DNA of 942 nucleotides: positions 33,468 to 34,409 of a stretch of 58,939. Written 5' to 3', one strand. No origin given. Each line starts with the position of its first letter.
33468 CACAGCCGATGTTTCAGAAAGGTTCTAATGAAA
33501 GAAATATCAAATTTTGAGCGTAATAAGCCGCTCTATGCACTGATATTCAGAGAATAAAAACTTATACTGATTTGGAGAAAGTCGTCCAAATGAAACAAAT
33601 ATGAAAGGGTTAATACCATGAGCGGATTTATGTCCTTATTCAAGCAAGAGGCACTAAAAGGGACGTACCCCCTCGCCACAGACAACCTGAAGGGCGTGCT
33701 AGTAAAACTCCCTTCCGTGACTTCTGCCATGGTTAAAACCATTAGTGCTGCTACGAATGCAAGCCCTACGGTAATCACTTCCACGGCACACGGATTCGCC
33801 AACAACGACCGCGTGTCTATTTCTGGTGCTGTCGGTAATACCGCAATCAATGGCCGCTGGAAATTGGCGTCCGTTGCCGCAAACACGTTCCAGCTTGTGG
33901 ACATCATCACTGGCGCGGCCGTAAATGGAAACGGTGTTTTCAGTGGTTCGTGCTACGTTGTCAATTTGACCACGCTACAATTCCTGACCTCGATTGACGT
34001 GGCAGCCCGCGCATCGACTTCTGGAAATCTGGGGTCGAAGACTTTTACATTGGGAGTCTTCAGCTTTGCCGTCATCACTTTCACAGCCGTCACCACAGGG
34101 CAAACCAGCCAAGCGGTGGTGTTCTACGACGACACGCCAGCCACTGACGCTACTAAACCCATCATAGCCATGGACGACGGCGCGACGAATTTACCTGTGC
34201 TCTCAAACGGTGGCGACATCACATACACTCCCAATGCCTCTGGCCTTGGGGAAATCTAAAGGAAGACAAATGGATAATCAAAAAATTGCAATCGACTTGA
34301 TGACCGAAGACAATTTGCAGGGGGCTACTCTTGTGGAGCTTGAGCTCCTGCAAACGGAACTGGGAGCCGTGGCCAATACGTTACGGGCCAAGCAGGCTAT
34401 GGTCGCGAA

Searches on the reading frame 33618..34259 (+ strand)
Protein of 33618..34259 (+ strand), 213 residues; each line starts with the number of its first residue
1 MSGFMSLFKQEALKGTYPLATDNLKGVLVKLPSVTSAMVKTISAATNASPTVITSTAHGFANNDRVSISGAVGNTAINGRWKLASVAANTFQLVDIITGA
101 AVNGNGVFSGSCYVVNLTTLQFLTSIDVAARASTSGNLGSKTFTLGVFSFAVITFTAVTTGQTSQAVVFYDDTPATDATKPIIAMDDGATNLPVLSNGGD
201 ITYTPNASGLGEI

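Call 7: search_protein_families(library=pfam, proteins=[window:33618-34259:+], max_evalue=0.1)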
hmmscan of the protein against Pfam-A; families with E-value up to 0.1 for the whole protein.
window:33618-34259:+ (213 aa): 2 families
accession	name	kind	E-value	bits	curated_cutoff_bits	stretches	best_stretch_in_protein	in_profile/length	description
PF16190.11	E1_FCCH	-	0.011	16.3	29.5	1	51-96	7-54/70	Ubiquitin-activating enzyme E1 FCCH domain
PF04241.20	DUF423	-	0.099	13.3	25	1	88-124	43-79/86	Protein of unknown function (DUF423)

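Call 8: search_protein_families(library=phrogs, proteins=[window:33618-34259:+], max_evalue=0.01)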
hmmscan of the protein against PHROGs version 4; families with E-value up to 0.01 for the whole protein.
window:33618-34259:+ (213 aa): 3 families
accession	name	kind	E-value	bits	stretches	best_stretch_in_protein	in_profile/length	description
phrog_644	-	unknown function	7.5e-20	72.5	1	111-207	35-136/174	-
phrog_584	-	tail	6.1e-06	27.1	1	26-98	8-79/218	major tail protein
phrog_9998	-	unknown function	6.3e-05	23.4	1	38-94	42-98/401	-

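Call 23: search_solved_structures(query=window:33618-34256:+, max_evalue=1, show_alignments=2)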
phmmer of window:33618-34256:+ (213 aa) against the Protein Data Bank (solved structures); distinct sequences matched with E-value up to 1: 1.
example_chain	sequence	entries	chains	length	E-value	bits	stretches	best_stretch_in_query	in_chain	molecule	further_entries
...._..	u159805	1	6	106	0.00013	25.3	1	111-202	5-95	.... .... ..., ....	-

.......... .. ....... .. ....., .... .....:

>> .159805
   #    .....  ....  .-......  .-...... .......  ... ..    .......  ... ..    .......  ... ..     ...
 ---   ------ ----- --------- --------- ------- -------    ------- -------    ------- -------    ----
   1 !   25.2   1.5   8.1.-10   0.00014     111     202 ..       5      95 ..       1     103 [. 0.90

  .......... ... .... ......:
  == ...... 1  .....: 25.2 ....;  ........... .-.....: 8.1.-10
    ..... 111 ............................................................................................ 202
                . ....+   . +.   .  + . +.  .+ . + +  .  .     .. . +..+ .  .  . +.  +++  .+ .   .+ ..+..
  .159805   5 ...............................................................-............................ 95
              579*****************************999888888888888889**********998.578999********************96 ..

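Call 63: find_related_loci(query=A8, collection=viral_contigs, flank=10000)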
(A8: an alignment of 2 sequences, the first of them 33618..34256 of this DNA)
Query A8 (213 aa) in viral_contigs; peptide patterns used: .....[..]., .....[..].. (x = any residue, [..] = any of these).
75 stretches matched a pattern; 3 encode a relative of the query (tblastn E <= 1e-3); 3 distinct loci.
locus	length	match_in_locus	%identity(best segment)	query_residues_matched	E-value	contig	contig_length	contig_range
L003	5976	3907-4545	82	1-213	2e-113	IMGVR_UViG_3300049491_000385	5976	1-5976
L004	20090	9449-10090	69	1-213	2e-94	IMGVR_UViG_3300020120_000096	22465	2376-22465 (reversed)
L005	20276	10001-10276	44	121-213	4e-14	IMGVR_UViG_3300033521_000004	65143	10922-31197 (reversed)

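Call 70: search_protein_families(library=phrogs, proteins=[L005:5772-7250:+, L005:7271-9859:+, L005:9863-10279:+, L005:10680-11882:+, L005:12053-14509:+, L004:10537-11046:+, L004:11046-11558:+, L004:13416-13727:+, L003:5022-5891:+, L004:14630-15595:+], max_evalue=0.01)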
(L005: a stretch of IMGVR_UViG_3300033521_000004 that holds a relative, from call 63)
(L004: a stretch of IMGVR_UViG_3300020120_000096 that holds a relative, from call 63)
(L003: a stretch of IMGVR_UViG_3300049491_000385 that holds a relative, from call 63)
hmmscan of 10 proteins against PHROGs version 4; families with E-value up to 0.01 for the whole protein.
L005:5772-7250:+ (492 aa): 4 families
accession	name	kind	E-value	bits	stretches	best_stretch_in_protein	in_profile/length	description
phrog_31467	-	unknown function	5.2e-48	164.8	1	46-233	41-234/261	-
phrog_2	-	head and packaging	4.2e-41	142.6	1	39-474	259-600/807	terminase large subunit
phrog_5653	-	head and packaging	6.6e-28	98.8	1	279-470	6-183/199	terminase large subunit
phrog_30463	-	unknown function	5.6e-14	53.6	1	408-470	13-76/101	-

L005:7271-9859:+ (862 aa): 5 families
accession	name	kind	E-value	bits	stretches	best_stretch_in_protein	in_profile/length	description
phrog_156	-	head and packaging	2.3e-179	599.1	1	51-691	4-638/681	portal protein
phrog_18470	-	head and packaging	9.3e-62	209.2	1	47-254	9-216/232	portal protein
phrog_24564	-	unknown function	1.1e-14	55.3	1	559-682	30-162/212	-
phrog_32380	-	unknown function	1e-07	32.6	1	82-175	26-117/287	-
phrog_27974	-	head and packaging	3.2e-07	30.9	1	597-691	39-134/239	portal protein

L005:9863-10279:+ (138 aa): 1 family
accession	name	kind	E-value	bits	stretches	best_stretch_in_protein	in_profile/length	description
phrog_644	-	unknown function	1e-21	78.5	1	1-137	4-141/174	-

L005:10680-11882:+ (400 aa): 1 family
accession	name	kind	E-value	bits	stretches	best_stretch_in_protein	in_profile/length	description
phrog_13925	-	unknown function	5.7e-33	115.3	1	123-399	373-639/640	-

L005:12053-14509:+ (818 aa): 6 families
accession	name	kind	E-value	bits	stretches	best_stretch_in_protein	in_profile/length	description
phrog_8501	-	tail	4.2e-24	86.3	5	488-593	14-119/133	minor tail protein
phrog_3995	-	tail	3.9e-15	56.9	1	204-307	195-291/294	tail protein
phrog_4069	-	head and packaging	5.6e-10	40.3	1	198-303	10-114/116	Hoc-like head decoration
phrog_20917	-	unknown function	0.001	19.1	1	220-309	118-203/418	-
phrog_21304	-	unknown function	0.007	17.4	0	530-617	80-163/242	-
phrog_2973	-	head and packaging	0.0085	16.5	1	196-403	82-294/310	Hoc-like head decoration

L004:10537-11046:+ (169 aa): 0 families

L004:11046-11558:+ (170 aa): 0 families

L004:13416-13727:+ (103 aa): 0 families

L003:5022-5891:+ (289 aa): 0 families

L004:14630-15595:+ (321 aa): 1 family
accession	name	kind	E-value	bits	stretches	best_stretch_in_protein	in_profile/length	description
phrog_290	-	tail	6e-10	40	1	7-311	18-321/411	minor tail protein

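Call 73: list_cluster_members(proteins=[P0001, P0002, window:33618-34256:+, window:34748-35344:+, window:35344-39015:+, P0005, P0008, P0055, P0006, P0007])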
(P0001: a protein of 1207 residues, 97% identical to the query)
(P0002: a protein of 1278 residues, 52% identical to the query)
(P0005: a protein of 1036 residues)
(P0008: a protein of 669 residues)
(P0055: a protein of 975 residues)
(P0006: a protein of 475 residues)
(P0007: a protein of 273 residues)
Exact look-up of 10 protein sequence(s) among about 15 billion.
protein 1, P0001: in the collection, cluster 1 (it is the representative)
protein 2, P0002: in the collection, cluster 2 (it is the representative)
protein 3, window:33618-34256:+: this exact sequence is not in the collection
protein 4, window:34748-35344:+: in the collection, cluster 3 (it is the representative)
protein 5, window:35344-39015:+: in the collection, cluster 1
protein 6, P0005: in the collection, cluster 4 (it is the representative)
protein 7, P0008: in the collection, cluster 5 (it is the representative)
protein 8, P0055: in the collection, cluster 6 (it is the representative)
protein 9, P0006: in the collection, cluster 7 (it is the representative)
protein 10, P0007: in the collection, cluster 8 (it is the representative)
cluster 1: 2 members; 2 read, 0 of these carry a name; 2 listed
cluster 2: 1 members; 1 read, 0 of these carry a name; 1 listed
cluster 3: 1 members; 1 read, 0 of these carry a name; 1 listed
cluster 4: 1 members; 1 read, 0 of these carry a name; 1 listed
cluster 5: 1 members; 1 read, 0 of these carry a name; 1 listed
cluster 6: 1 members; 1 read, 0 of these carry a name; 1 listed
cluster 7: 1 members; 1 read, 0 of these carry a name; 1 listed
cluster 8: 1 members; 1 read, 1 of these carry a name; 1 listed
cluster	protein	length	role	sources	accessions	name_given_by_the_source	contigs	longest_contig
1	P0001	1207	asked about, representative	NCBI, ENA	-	-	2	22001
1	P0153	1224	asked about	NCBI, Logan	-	-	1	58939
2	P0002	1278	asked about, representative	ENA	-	-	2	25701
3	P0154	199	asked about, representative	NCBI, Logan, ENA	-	-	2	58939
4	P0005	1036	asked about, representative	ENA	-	-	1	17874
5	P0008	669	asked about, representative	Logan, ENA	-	-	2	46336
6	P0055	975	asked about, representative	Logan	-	-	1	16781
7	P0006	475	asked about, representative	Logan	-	-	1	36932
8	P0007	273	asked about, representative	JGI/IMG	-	hypothetical protein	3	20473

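Call 77: search_protein_families(library=ncbifam, proteins=[window:33618-34256:+], max_evalue=0.01)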
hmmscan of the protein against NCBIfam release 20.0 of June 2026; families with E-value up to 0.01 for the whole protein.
window:33618-34256:+ (213 aa): 0 families

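Call 82: search_dna_similar(query=window:33618-34256:+, collection=phages, mode=protein, max_evalue=0.001, max_rows=30)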
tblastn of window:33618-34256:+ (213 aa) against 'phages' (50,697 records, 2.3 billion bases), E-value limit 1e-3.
Records with a match: 168; places in all: 169; records where one place covers at least 80% of the query: 0.
Best place of each record, by identity: <60% 168.
By first word of the organism name: Mycobacterium 98; Pseudomonas 37; Xanthomonas 17; Pelagibacter 6; Pseudanabaena 1; Shewanella 1; Pseudoalteromonas 1; Bacillus 1; uncultured 1; Desulfofustis 1; and 4 more.
By host as written in the record: Mycobacterium smegmatis mc2 155 54; - 17; Pseudomonas aeruginosa 17; Mycobacterium smegmatis mc#155 12; Mycobacterium smegmatis mc2155 8; Xanthomonas albilineans CFBP2523 6; Pseudomonas aeruginosa PAO1 4; Xanthomonas citri 4; and 36 more.
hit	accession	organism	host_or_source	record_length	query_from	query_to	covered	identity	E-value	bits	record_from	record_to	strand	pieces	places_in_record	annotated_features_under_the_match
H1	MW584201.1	Mycobacterium phage prophiGD08-3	Mycobacterium abscessus GD08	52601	58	201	68%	36.8%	5e-7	55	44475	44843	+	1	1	67: hypothetical protein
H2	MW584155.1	Mycobacterium phage prophiGD11-3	Mycobacterium abscessus GD11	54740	58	201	68%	36.8%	5e-7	55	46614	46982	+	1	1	71: hypothetical protein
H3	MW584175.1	Mycobacterium phage prophi62-2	Mycobacterium abscessus GD62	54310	58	201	68%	35.4%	1e-5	51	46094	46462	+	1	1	72: hypothetical protein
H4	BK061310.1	Mycobacterium phage prophiFVLQ01-1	Mycobacteroides abscessus subsp. ...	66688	89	201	53%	45.1%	3e-12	71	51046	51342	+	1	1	74: hypothetical protein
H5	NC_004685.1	Mycobacterium phage Corndog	Mycobacterium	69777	113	213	47%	47.5%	1e-11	69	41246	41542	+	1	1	gp63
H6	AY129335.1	Mycobacterium phage Corndog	Mycobacterium sp.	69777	113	213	47%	47.5%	1e-11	69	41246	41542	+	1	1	63: hypothetical protein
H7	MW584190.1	Mycobacterium phage prophiGD03-1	Mycobacterium abscessus GD03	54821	71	201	62%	36.6%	6e-6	52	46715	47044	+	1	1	73: hypothetical protein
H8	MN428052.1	Mycobacterium phage Smooch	Mycobacterium smegmatis mc2155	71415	113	213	47%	46.5%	4e-11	67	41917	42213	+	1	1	63: hypothetical protein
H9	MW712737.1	Mycobacterium phage Winget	Mycobacterium smegmatis mc#155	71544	113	213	47%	46.5%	4e-11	67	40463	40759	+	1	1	61: hypothetical protein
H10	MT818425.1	Mycobacterium phage NiebruSaylor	Mycobacterium smegmatis mc#155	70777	113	213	47%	46.5%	4e-11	67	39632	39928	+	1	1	59: minor tail protein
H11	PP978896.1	Mycobacterium phage Schuy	Mycobacterium smegmatis mc2 155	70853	113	213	47%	46.5%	4e-11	67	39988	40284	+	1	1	61: hypothetical protein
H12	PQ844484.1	Mycobacterium phage Vagabond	Mycobacterium smegmatis mc2 155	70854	113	213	47%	46.5%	4e-11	67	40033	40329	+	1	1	60: hypothetical protein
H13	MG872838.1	Mycobacterium phage JangDynasty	Mycobacterium smegmatis mc2 155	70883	113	213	47%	46.5%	4e-11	67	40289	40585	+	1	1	60: minor tail protein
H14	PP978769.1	Mycobacterium phage FoulBall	Mycobacterium smegmatis mc2 155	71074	113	213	47%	46.5%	4e-11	67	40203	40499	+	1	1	60: hypothetical protein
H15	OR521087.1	Mycobacterium phage MadKillah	Mycobacterium smegmatis mc2155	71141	113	213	47%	46.5%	4e-11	67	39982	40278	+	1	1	61: hypothetical protein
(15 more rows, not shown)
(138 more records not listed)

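Call 84: search_dna_similar(query=L005:9863-10276:+, collection=phages, mode=protein, max_evalue=0.001, max_rows=40, rows=spread)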
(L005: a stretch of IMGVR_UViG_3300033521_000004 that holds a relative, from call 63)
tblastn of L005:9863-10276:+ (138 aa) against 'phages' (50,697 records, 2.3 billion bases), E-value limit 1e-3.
Records with a match: 208; places in all: 208; records where one place covers at least 80% of the query: 182.
Best place of each record, by identity: <60% 208.
By first word of the organism name: Mycobacterium 160; Pseudomonas 37; Xanthomonas 2; Pseudanabaena 1; Octadecabacter 1; Desulfofustis 1; Shewanella 1; Bacillus 1; Pseudoalteromonas 1; uncultured 1; and 2 more.
By host as written in the record: Mycobacterium smegmatis mc2 155 94; Mycobacterium smegmatis mc#155 18; Pseudomonas aeruginosa 17; - 13; Mycobacterium smegmatis mc2155 10; Pseudomonas aeruginosa PAO1 4; Mycobacterium sp. 3; Mycobacterium smegamtis mc2 155 2; and 40 more.
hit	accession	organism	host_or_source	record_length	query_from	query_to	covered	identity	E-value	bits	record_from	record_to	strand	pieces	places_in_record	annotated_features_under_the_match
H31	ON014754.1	Pseudanabaena phage Pam2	Pseudanabaena sp.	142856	1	138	100%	55.8%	3e-37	139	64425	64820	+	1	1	minor tail subunit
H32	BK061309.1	Mycobacterium phage McProf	Mycobacterium chelonae strain ATCC 35752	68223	1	138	100%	48.6%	2e-23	100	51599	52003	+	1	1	73: hypothetical protein | 74: hypothetical protein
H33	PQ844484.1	Mycobacterium phage Vagabond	Mycobacterium smegmatis mc2 155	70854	1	138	100%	45.7%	7e-23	98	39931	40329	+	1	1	60: hypothetical protein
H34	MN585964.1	Mycobacterium phage Blessica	soil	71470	1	138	100%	45.7%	7e-23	98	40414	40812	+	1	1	61: minor tail protein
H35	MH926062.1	Mycobacterium phage Vorrps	Mycobacterium smegmatis mc2 155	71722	1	138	100%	45.7%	7e-23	98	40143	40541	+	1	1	60: minor tail protein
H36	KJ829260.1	Mycobacterium phage YungJamal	Mycobacterium smegmatis mc2 155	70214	1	138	100%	45.0%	1e-22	97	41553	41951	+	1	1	65: minor tail protein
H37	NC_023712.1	Mycobacterium phage Firecracker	Mycobacterium smegmatis mc2 155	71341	1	138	100%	45.0%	2e-22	97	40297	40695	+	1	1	61: hypothetical protein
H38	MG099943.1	Mycobacterium phage Familton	Mycobacterium smegmatis mc2 155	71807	1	138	100%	45.0%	3e-22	96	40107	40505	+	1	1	minor tail protein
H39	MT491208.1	Pseudomonas phage vB_PaeM_USP_25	Pseudomonas aeruginosa ATCC 27853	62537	1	131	95%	46.6%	1e-19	89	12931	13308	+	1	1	hypothetical protein (x2)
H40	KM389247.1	Pseudomonas phage JBD90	-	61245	1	131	95%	44.4%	1e-17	84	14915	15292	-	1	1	record has no annotation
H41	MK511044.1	Pseudomonas phage vB_Pae_BR197a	Pseudomonas aeruginosa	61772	1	131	95%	44.4%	1e-17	84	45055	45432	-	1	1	hypothetical protein (x2)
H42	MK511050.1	Pseudomonas phage vB_Pae_BR150a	Pseudomonas aeruginosa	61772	1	131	95%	44.4%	1e-17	84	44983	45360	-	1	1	hypothetical protein (x2)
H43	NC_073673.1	Pseudomonas phage vB_PaeP_E220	-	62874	1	131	95%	44.4%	1e-17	84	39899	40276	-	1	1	hypothetical protein (x2)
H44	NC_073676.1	Pseudomonas phage Epa33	Pseudomonas sp.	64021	1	131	95%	44.4%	1e-17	84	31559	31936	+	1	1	heat shock protein | CsrA-like regulator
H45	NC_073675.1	Pseudomonas phage LKA5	Pseudomonas aeruginosa PAO1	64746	1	131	95%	44.4%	1e-17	84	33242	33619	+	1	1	hypothetical protein (x2)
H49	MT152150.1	Pseudomonas phage 8P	Pseudomonas stutzeri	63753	1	131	95%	42.9%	2e-17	83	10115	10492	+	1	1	minor tail subunit | CsrA-like regulator protein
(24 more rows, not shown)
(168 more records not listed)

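Call 85: get_annotated_region(hit=H49, flank=9000)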
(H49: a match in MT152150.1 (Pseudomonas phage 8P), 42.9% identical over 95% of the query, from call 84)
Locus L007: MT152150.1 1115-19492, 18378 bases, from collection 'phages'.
description: Pseudomonas phage 8P, complete genome.
organism: Pseudomonas phage 8P (NCBI taxid 2723907)
taxonomy: Viruses; Duplodnaviria; Heunggongvirae; Uroviricota; Caudoviricetes
host: Pseudomonas stutzeri; source: sediment; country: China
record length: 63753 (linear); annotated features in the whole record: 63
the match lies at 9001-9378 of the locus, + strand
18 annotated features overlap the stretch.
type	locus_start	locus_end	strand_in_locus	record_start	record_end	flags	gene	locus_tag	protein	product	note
CDS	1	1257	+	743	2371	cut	-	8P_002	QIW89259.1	terminase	-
CDS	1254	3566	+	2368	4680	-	-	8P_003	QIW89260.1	portal protein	-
CDS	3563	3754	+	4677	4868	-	-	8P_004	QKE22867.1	hypothetical protein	-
CDS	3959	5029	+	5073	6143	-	-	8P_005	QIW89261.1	hypothetical protein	-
CDS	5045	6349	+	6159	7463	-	-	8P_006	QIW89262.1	structural protein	-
CDS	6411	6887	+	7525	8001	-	-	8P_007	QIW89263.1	structural protein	-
CDS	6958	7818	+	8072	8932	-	-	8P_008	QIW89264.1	hypothetical protein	-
CDS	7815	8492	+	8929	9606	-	-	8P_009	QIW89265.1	structural protein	-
CDS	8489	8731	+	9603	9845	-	-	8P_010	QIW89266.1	hypothetical protein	-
CDS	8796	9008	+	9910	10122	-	-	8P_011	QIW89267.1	CsrA-like regulator protein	-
CDS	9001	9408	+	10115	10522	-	-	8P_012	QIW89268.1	minor tail subunit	-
CDS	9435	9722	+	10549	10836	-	-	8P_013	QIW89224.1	hypothetical protein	-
CDS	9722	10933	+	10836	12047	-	-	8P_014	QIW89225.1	tail assembly protein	-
CDS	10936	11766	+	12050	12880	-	-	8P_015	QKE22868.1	hypothetical protein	-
CDS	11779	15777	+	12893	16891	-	-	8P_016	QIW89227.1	hypothetical protein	-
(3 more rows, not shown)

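Call 104: find_related_loci(query=A15, collection=genome_contigs, flank=10000)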
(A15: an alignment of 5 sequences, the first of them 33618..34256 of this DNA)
Query A15 (213 aa) in genome_contigs; peptide patterns used: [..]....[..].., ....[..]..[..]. (x = any residue, [..] = any of these).
46 stretches matched a pattern; 1 encode a relative of the query (tblastn E <= 1e-3); 1 distinct loci.
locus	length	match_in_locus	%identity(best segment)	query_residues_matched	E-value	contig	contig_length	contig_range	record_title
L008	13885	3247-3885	99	1-213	3e-138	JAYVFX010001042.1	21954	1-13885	MAG: Deltaproteobacteria bacterium isolate GL45_Down_concoct_107 GL45_Down_concoct_107_1041, whole genome shotgun sequen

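Call 105: find_related_loci(query=A15, collection=metagenome_contigs, flank=10000)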
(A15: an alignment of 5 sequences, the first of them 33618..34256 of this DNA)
Query A15 (213 aa) in metagenome_contigs; peptide patterns used: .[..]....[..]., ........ (x = any residue, [..] = any of these).
401 stretches matched a pattern; 6 encode a relative of the query (tblastn E <= 1e-3); 6 distinct loci.
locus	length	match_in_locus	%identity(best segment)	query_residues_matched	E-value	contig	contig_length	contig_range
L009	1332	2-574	54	29-213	6e-53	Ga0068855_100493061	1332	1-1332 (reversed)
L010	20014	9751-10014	52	121-210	9e-17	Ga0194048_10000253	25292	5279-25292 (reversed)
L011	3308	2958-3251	40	113-210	4e-16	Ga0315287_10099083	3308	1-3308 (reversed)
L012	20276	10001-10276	44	121-213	4e-14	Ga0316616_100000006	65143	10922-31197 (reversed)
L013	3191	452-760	31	111-213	4e-9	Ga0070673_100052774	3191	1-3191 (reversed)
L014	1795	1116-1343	36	121-205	6e-8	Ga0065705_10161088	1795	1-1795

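Call 116: search_protein_families(library=padloc, proteins=[window:33618-34256:+], max_evalue=0.01)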
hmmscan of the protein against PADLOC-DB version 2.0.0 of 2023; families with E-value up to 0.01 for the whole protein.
window:33618-34256:+ (213 aa): 0 families
